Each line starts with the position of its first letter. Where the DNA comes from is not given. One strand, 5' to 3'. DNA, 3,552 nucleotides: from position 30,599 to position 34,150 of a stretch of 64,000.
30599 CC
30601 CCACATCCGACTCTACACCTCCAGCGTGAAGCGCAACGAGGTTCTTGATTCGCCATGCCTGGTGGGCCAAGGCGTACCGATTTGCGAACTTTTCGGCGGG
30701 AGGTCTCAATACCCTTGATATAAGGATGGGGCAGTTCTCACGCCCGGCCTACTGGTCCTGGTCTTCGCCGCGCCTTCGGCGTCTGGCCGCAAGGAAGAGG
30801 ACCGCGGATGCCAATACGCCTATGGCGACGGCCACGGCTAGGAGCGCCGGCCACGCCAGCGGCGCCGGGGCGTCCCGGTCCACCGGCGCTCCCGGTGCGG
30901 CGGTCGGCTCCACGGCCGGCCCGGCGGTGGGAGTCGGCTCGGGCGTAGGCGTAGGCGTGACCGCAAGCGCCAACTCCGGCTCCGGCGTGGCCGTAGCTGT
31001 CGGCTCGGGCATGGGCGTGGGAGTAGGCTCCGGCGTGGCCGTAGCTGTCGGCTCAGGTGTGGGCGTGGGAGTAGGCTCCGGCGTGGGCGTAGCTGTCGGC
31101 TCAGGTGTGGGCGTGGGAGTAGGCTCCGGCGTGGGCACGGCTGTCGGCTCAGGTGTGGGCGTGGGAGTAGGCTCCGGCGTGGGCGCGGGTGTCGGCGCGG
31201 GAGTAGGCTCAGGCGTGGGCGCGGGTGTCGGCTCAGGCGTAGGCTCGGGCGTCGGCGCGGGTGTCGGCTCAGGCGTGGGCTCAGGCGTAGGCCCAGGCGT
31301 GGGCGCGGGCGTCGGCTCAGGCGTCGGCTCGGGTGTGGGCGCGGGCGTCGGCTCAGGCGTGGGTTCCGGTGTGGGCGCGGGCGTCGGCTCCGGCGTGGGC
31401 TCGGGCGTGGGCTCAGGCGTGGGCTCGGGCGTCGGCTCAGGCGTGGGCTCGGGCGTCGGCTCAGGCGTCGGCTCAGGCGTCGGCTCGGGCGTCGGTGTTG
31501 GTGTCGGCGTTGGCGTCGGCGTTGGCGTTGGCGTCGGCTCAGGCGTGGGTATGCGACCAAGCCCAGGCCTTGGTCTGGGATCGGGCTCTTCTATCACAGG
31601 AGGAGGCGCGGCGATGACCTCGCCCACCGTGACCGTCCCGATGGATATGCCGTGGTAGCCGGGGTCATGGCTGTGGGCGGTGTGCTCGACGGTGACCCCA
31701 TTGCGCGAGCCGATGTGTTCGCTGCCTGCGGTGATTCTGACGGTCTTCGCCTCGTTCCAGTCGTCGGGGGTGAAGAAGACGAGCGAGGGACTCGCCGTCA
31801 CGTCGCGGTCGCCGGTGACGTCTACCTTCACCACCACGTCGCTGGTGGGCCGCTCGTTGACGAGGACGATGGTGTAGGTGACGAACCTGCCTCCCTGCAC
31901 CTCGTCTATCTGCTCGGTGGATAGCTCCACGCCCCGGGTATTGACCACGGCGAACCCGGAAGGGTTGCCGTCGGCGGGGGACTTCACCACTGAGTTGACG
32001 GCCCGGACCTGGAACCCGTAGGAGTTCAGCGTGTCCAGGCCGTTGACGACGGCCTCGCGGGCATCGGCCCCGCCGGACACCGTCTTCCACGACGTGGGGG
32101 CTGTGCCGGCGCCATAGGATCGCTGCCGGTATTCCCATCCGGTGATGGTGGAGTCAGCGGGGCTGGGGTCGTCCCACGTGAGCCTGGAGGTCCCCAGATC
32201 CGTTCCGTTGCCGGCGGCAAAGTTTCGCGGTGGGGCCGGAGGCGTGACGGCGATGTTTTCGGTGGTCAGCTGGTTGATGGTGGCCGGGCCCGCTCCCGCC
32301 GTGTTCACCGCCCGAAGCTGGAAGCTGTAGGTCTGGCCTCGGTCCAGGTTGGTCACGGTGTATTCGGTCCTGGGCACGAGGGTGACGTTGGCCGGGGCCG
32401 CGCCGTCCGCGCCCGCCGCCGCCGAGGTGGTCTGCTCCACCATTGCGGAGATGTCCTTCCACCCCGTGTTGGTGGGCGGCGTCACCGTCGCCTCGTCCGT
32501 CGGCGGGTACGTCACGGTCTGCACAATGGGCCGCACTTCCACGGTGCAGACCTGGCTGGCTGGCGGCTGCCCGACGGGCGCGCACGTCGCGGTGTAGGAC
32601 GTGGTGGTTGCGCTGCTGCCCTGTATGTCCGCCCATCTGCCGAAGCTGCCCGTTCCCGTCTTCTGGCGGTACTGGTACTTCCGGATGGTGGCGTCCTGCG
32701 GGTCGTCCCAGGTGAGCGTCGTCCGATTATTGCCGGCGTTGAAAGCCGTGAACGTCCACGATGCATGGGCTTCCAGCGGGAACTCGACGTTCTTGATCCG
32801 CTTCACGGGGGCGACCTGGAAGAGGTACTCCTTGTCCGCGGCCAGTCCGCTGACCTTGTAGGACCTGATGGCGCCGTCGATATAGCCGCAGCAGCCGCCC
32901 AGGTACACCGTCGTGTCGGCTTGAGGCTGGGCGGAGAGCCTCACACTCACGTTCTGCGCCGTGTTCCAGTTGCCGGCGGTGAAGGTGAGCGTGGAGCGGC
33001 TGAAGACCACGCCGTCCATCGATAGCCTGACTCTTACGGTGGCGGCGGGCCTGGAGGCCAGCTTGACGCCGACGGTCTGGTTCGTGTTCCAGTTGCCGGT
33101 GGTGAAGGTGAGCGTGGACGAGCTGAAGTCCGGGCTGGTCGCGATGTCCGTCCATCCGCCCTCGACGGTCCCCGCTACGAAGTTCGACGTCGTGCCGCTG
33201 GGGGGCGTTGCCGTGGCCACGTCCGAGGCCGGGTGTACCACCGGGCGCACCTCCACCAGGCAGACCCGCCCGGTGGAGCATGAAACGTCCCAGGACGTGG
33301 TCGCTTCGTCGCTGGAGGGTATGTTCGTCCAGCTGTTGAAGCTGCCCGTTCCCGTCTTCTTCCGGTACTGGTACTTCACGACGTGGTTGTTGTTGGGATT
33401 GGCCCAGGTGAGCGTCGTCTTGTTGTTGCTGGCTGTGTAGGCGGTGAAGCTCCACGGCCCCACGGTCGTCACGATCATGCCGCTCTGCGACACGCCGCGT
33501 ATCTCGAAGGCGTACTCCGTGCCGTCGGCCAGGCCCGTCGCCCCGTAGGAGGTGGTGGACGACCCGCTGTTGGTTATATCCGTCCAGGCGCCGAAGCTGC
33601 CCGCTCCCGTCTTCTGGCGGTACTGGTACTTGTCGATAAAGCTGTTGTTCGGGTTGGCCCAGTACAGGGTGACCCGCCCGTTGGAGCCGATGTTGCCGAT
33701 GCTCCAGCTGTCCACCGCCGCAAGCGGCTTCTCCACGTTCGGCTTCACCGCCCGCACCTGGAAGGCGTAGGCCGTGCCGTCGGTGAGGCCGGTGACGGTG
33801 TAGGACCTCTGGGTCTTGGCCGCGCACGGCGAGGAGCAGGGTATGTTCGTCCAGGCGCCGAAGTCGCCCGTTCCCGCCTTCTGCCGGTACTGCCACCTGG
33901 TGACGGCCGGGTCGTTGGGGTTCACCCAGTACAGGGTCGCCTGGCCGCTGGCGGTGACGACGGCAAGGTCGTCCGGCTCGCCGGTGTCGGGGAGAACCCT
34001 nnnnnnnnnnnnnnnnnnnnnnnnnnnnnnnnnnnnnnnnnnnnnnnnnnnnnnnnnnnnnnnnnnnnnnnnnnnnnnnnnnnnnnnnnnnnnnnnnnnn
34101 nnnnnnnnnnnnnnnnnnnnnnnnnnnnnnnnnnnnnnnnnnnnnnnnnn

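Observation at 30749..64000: Uninterrupted ORF of more than 33 kb (at least 11,083 codons), still open at the window edge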

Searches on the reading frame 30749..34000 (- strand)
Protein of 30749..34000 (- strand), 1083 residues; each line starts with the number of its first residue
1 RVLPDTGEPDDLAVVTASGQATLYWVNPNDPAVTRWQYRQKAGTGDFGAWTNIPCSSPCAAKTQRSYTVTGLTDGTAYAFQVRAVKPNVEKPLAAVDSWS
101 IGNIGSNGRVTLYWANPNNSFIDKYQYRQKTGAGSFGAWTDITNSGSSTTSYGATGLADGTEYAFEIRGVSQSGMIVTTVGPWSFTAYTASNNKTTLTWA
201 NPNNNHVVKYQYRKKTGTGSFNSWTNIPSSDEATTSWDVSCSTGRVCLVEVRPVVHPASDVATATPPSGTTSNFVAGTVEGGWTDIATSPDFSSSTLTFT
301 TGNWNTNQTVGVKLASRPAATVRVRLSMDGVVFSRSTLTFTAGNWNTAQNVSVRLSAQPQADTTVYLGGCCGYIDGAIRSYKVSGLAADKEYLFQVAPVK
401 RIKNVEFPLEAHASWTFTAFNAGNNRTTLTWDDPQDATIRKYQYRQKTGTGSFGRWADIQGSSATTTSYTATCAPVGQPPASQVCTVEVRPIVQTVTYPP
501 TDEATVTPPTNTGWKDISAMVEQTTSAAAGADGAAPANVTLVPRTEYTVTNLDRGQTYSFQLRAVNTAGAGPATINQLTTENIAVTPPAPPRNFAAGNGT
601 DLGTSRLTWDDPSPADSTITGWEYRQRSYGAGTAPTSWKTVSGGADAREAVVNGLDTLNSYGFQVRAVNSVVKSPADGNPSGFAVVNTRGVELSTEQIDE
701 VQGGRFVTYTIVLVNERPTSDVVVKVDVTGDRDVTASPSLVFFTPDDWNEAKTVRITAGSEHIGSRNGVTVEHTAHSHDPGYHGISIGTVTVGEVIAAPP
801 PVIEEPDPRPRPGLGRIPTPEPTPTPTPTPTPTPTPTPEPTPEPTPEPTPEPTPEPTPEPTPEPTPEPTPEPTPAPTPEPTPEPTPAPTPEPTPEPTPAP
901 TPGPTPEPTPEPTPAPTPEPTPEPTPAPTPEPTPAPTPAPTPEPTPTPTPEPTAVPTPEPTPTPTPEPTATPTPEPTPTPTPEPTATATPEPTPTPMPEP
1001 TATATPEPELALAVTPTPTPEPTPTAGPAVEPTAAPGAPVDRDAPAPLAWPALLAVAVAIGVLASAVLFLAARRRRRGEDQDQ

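Call 5: search_protein_families(library=pfam, proteins=[window:30749-34000:-], max_evalue=0.001)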
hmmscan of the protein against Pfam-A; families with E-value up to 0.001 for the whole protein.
window:30749-34000:- (1083 aa): 3 families
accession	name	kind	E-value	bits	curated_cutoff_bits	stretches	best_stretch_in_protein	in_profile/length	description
PF00041.27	fn3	-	2e-24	86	25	4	539-573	47-77/84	Fibronectin type III domain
PF25059.1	FN3_DSCAM-DSCAML_C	-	9e-11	42.4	39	0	543-582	43-82/89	DSCAM/DSCAML C-terminal Fn3-like domain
PF16656.11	Pur_ac_phosph_N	-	1.1e-05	26.3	30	0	15-86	9-82/93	Purple acid Phosphatase, N-terminal domain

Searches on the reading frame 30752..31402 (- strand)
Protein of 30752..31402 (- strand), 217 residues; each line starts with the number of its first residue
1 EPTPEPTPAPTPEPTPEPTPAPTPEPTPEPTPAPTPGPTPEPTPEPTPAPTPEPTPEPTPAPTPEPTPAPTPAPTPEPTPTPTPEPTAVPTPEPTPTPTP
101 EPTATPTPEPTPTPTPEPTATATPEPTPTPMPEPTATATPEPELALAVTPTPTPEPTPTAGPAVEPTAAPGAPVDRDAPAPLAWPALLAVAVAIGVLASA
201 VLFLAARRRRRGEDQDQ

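Call 44: search_protein_families(library=ncbifam, proteins=[window:30752-31402:-], max_evalue=1)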
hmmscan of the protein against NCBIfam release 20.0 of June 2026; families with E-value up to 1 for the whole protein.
window:30752-31402:- (217 aa): 0 families

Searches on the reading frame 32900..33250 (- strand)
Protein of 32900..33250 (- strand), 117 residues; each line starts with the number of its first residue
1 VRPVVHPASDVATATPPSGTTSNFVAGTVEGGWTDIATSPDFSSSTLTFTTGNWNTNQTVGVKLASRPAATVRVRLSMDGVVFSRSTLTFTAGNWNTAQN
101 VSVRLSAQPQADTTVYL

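Call 40: search_protein_families(library=pfam, proteins=[window:32900-33250:-], max_evalue=1)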
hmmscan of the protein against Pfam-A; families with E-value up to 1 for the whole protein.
window:32900-33250:- (117 aa): 3 families
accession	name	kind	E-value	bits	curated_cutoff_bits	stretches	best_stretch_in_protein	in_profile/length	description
PF07995.17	GSDH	-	0.047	13.4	25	1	25-109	43-123/332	Glucose / Sorbosone dehydrogenase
PF22064.2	Cep192_D2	-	0.15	12.8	27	1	44-107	11-74/154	Cep192 domain 2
PF21735.3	RtxA_C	-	0.43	11.1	30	0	91-99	10-18/18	C-terminal repeat from RTX toxins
